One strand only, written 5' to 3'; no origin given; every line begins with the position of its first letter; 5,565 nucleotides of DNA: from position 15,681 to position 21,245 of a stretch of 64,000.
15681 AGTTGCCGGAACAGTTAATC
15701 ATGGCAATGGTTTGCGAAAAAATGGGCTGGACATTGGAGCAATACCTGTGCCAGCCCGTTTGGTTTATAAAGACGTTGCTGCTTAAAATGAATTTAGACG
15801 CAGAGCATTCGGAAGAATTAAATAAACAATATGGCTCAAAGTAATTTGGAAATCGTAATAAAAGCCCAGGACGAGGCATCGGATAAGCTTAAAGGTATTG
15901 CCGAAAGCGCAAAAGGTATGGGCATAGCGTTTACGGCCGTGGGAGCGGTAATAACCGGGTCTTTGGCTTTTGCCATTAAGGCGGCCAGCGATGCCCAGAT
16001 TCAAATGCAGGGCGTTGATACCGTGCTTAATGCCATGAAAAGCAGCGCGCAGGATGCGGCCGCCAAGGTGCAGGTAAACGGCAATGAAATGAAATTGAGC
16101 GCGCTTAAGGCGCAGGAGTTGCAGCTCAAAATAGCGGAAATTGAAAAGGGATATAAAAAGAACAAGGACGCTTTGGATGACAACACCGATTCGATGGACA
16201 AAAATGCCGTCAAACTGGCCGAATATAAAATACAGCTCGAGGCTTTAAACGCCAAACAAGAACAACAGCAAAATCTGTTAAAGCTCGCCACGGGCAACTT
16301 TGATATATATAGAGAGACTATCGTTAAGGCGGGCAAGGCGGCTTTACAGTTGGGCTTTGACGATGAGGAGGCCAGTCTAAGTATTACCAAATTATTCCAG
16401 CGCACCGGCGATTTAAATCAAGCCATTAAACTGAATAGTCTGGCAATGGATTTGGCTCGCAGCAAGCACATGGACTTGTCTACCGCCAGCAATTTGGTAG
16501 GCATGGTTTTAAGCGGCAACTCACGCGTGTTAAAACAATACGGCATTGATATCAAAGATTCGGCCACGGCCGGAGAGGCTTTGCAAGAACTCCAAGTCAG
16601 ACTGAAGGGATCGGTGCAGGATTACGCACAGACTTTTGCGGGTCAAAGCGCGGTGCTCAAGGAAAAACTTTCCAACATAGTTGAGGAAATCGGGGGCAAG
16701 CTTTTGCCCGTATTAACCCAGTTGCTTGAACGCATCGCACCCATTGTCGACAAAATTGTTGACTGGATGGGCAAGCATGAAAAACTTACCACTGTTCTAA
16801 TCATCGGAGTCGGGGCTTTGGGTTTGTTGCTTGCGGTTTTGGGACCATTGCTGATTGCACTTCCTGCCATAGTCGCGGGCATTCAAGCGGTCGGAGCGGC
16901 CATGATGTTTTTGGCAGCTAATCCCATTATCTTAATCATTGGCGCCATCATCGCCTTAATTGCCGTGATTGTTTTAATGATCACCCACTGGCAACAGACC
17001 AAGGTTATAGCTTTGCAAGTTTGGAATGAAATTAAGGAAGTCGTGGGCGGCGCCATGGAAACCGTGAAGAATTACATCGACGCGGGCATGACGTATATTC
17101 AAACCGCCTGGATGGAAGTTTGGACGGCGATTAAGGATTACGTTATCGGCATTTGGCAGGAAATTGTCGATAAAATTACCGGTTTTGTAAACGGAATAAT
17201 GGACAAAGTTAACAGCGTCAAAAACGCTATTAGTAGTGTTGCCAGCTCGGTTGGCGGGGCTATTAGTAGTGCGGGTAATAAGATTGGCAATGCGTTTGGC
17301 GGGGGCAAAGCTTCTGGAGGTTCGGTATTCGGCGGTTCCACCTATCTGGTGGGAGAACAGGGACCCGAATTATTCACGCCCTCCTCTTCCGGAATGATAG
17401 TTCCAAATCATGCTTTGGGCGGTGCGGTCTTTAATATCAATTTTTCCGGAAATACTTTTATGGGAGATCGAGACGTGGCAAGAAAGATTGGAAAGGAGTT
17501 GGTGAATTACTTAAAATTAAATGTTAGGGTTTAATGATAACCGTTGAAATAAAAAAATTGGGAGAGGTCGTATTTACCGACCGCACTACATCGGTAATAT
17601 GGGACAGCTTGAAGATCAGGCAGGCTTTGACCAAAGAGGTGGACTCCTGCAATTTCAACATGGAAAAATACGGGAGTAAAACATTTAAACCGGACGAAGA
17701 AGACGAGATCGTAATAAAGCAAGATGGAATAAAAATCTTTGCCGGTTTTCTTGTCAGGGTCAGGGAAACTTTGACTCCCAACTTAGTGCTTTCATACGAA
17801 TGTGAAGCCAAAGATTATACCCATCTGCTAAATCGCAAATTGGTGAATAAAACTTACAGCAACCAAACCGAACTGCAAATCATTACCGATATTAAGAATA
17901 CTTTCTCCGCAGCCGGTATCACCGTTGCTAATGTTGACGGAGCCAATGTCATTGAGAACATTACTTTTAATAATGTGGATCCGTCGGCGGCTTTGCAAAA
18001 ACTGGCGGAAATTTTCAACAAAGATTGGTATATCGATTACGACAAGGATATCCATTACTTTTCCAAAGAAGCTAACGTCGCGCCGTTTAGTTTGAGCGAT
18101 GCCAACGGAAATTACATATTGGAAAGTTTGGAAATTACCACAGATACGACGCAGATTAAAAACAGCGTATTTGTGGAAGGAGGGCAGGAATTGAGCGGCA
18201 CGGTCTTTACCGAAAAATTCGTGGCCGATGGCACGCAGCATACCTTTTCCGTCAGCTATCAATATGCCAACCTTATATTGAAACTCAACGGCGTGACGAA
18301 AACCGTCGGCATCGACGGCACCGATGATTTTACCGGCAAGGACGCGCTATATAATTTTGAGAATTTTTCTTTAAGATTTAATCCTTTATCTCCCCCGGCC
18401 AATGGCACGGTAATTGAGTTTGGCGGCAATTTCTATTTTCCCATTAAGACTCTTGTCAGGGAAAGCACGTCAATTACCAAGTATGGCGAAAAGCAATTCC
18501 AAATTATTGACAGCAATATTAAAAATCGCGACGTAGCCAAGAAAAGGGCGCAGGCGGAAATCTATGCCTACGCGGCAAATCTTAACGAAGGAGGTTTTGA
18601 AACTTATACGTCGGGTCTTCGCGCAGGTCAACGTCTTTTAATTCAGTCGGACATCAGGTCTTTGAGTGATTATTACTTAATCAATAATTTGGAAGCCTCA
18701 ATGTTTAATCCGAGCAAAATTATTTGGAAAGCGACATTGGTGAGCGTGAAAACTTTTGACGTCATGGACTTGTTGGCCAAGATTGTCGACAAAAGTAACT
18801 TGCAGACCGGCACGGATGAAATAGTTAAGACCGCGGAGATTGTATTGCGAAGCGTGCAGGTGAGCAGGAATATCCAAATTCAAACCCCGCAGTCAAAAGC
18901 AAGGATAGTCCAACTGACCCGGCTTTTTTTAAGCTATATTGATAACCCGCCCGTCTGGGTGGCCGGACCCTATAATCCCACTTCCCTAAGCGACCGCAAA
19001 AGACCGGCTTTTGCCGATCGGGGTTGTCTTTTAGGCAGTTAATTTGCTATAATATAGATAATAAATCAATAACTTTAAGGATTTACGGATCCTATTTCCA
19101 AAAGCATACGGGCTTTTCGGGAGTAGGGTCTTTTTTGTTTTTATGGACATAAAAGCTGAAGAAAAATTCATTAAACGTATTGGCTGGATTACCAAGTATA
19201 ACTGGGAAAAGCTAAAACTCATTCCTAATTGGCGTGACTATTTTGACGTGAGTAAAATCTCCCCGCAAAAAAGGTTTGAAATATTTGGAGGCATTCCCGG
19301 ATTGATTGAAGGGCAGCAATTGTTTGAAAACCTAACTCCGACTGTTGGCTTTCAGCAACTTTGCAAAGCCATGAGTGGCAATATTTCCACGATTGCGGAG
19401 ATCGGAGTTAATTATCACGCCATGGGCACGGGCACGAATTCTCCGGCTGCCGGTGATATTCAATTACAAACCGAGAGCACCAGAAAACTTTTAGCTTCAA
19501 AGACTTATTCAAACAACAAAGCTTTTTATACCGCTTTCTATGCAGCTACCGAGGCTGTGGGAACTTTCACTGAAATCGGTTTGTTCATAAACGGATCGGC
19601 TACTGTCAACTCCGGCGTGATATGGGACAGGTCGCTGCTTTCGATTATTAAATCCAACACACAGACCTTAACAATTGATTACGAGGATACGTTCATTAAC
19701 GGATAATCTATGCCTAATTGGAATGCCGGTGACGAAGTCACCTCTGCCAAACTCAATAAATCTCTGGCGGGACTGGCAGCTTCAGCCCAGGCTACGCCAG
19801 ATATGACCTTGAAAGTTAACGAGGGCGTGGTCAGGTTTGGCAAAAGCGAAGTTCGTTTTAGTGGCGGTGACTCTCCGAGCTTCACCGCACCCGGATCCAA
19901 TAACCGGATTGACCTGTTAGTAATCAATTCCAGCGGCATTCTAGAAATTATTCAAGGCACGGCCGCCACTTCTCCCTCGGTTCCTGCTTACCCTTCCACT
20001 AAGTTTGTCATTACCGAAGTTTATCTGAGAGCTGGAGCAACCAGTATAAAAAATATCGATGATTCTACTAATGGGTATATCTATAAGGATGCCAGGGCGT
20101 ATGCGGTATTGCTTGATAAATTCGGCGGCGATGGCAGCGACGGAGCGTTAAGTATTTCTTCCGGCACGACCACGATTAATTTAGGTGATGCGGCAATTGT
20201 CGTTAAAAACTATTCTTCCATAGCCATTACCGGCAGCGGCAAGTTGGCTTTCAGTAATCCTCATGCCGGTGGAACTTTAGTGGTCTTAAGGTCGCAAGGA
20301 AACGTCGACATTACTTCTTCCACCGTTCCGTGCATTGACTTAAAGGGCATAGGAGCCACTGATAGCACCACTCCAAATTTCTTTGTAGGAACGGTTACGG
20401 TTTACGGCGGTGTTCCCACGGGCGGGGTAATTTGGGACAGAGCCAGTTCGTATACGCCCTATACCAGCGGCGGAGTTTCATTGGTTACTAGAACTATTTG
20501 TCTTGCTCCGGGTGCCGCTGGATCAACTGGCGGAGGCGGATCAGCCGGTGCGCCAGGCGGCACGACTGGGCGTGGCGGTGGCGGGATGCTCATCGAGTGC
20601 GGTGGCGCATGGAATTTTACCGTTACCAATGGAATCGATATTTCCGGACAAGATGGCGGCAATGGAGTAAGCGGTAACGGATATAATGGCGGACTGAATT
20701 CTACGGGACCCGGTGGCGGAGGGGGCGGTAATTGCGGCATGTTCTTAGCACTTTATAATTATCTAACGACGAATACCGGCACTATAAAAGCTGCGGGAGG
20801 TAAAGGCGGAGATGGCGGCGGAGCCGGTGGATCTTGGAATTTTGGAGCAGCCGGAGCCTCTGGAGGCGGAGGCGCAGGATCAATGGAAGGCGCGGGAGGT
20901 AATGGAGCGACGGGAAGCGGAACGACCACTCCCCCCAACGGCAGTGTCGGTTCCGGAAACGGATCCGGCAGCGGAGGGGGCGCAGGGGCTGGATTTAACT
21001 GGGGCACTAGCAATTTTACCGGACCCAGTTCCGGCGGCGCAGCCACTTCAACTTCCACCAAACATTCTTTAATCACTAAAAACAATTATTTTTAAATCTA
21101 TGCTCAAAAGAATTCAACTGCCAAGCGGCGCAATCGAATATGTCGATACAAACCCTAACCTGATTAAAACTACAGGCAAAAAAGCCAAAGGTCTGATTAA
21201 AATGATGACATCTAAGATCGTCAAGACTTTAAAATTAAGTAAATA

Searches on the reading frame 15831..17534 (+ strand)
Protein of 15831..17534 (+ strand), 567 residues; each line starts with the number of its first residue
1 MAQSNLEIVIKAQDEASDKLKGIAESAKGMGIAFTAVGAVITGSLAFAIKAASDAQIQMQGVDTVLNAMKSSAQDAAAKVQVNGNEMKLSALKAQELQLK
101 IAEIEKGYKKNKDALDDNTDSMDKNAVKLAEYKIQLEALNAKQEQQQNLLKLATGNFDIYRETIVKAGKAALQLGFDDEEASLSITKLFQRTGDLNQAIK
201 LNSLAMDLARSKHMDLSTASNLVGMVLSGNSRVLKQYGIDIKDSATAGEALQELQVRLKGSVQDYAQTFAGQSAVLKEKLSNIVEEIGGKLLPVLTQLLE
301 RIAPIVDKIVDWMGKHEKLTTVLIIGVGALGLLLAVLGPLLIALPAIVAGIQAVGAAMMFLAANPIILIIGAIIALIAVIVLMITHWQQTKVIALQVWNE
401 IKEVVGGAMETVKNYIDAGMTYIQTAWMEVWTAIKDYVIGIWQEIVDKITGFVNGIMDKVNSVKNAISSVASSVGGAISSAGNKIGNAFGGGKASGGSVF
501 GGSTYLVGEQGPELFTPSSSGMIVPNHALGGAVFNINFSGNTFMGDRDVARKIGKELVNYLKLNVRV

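Call 91: search_protein_families(library=pfam, proteins=[window:15831-17534:+], max_evalue=0.0001)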
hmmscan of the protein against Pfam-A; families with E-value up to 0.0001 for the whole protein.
window:15831-17534:+ (567 aa): 0 families

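Call 101: search_dna_similar(query=window:15831-17534:+, collection=phages, mode=protein, max_evalue=0.001, max_rows=5)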
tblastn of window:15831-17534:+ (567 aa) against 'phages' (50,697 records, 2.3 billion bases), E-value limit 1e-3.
Records with a match: 82; places in all: 82; records where one place covers at least 80% of the query: 0.
Best place of each record, by identity: 80-90% 26; 60-80% 36; <60% 20.
By first word of the organism name: Ralstonia 56; Curtobacterium 10; Roseobacter 5; Arthrobacter 3; Rothia 2; Cyanophage 2; phage 1; Marine 1; Synechococcus 1; Gardnerella 1.
By host as written in the record: Ralstonia solanacearum 45; Curtobacterium flaccumfaciens NRRL B-59340 6; Curtobacterium flaccumfaciens NRRL B-729 SEA 4; Roseobacter sp. FZCC0197 3; Rothia dentocariosa TC5 2; - 2; Arthrobacter sulfureus NRRL B-14730 2; Ralstonia pseudosolanacearum I-15 (MT017) 2; and 15 more.
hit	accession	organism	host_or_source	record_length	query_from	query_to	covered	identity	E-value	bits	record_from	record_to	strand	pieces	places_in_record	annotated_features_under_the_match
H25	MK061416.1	Rothia phage Spartoi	Rothia dentocariosa TC5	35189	387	465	14%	39.2%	7e-5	52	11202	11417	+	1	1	14: tape measure protein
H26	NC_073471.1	Rothia phage Spartoi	Rothia dentocariosa TC5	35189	387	465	14%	39.2%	7e-5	52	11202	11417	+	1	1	14: tape measure protein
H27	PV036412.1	phage NatCom_43819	human feces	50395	387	462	13%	34.2%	6e-5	52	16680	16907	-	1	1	tail length tape measure protein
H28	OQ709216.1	Arthrobacter phage Emotion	Arthrobacter sulfureus NRRL B-14730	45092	387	465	14%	32.9%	1e-6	57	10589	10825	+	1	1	15: tape measure protein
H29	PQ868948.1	Curtobacterium phage Cappuccino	Curtobacterium flaccumfaciens NRRL ...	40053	387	462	13%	33.7%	6e-6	56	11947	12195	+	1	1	16: tape measure protein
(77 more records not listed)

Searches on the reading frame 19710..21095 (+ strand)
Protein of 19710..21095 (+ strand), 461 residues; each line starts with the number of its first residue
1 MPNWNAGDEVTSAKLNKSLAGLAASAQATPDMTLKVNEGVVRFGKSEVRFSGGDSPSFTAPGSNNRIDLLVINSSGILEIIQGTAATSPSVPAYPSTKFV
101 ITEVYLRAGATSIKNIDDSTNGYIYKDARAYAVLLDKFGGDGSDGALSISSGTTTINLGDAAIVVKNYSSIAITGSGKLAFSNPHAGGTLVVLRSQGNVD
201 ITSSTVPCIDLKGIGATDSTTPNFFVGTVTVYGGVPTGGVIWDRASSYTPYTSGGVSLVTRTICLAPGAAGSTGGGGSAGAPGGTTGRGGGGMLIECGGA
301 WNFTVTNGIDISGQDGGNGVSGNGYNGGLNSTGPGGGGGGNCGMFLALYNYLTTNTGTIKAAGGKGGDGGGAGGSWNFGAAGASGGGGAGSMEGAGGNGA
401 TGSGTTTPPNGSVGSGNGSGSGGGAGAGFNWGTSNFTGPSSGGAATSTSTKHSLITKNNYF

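Call 91: search_protein_families(library=pfam, proteins=[window:19710-21095:+], max_evalue=0.0001)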
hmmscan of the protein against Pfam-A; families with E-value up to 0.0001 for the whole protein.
window:19710-21095:+ (461 aa): 0 families

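Call 102: search_dna_similar(query=window:19710-21095:+, collection=phages, mode=protein, max_evalue=0.001, max_rows=5)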
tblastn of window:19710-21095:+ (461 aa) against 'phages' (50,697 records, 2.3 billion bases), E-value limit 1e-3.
Records with a match: 2; places in all: 2; records where one place covers at least 80% of the query: 0.
Best place of each record, by identity: <60% 2.
By first word of the organism name: Bacillus 2.
By host as written in the record: Bacillus megaterium str. ATCC 43725 2.
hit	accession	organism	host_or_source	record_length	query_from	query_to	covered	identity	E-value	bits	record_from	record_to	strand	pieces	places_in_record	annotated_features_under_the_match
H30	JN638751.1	Bacillus phage G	Bacillus megaterium str. ATCC 43725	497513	14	107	20%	29.5%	4e-6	56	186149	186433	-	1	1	255: gp255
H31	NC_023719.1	Bacillus phage G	Bacillus megaterium str. ATCC 43725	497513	14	107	20%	29.5%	4e-6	56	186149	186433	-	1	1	255: gp255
